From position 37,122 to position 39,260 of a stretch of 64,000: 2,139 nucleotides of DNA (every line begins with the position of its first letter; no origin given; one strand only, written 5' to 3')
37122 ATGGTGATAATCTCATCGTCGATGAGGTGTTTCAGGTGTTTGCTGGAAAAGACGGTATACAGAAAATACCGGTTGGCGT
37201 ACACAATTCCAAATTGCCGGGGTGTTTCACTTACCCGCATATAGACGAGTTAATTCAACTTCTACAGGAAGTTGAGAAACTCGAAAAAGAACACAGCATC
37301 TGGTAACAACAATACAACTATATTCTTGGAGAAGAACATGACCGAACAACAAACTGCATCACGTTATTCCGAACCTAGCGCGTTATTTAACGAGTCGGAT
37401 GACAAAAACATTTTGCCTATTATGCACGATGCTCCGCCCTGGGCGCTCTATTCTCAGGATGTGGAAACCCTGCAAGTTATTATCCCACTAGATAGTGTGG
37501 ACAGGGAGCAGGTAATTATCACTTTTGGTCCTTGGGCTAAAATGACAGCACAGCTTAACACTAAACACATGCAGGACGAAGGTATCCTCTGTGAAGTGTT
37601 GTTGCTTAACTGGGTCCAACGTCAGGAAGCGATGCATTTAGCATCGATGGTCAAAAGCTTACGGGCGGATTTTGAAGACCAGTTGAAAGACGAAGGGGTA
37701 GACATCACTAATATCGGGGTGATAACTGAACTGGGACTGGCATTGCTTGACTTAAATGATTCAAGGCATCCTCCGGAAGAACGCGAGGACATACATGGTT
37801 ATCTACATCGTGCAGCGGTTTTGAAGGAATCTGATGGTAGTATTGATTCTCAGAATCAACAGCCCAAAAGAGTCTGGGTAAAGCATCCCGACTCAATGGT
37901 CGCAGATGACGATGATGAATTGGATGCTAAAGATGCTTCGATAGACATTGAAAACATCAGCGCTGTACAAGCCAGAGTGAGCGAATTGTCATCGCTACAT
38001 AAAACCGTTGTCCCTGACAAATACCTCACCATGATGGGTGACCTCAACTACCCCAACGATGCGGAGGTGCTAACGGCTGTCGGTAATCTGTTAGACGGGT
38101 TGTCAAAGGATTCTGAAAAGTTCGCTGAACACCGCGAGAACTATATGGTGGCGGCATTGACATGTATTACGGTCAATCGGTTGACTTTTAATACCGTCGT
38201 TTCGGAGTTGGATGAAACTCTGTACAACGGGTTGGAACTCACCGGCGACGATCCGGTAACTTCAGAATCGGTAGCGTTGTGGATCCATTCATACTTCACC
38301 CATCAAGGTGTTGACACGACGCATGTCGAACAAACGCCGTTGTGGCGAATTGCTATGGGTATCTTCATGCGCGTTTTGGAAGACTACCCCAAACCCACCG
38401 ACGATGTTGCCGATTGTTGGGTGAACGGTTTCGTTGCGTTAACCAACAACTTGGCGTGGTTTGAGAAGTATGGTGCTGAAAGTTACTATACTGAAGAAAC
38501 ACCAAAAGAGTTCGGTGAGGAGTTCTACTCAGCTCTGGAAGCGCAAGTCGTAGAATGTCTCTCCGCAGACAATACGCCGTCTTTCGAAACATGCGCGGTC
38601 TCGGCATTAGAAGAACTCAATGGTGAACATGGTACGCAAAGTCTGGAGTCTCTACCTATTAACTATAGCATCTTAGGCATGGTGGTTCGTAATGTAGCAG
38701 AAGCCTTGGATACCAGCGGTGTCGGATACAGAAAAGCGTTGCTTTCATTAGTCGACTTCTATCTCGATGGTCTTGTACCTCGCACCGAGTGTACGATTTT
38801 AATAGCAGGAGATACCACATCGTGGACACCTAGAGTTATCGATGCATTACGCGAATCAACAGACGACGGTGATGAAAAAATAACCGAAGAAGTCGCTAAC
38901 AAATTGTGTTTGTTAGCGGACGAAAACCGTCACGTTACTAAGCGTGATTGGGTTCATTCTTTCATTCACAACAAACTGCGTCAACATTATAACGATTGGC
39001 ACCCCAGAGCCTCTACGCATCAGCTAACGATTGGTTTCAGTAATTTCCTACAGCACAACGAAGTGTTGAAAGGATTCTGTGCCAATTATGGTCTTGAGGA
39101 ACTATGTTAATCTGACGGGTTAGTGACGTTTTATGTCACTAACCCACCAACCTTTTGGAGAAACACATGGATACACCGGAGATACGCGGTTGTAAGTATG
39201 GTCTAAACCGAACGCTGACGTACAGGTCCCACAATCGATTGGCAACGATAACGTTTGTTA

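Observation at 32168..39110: Array A of a roughly 15-member diverged alpha-helical paralog family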

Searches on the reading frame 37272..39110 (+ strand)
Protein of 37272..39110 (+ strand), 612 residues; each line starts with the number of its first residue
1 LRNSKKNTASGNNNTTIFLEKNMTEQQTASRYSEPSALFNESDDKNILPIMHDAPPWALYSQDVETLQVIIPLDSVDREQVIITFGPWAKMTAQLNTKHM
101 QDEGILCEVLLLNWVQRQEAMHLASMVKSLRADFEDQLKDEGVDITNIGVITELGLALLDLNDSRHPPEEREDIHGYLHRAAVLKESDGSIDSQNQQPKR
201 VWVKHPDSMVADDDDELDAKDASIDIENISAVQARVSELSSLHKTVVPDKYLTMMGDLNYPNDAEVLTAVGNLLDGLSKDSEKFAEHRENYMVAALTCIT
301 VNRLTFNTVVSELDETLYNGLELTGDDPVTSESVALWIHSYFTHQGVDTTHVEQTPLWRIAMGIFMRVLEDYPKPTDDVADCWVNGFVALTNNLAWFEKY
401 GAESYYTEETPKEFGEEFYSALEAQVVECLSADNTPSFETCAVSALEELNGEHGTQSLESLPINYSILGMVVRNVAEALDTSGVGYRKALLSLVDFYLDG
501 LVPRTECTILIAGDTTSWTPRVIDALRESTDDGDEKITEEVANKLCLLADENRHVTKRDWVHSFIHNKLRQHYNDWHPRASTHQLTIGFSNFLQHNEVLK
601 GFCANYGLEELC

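Call 9: search_protein_families(library=pfam, proteins=[window:37272-39110:+], max_evalue=0.1)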
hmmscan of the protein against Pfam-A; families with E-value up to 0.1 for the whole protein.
window:37272-39110:+ (612 aa): 0 families

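Call 10: search_protein_families(library=phrogs, proteins=[window:37272-39110:+], max_evalue=0.01)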
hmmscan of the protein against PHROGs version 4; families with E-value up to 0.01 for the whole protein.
window:37272-39110:+ (612 aa): 0 families

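Call 80: find_homologous_proteins(query=window:37272-39110:+, max_evalue=0.001)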
Query window:37272-39110:+ (612 aa): 1 proteins with E <= 0.001 among 8000 candidates. Only proteins of 336 to 1071 residues were searched: fused or split forms outside these lengths cannot appear, so this answer is no evidence that the protein stands alone or is whole; find_related_loci, which searches DNA, has no such limit.
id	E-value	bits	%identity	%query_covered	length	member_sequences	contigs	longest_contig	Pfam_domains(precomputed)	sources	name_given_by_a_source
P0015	0.0e+0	1354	100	96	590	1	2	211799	-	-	-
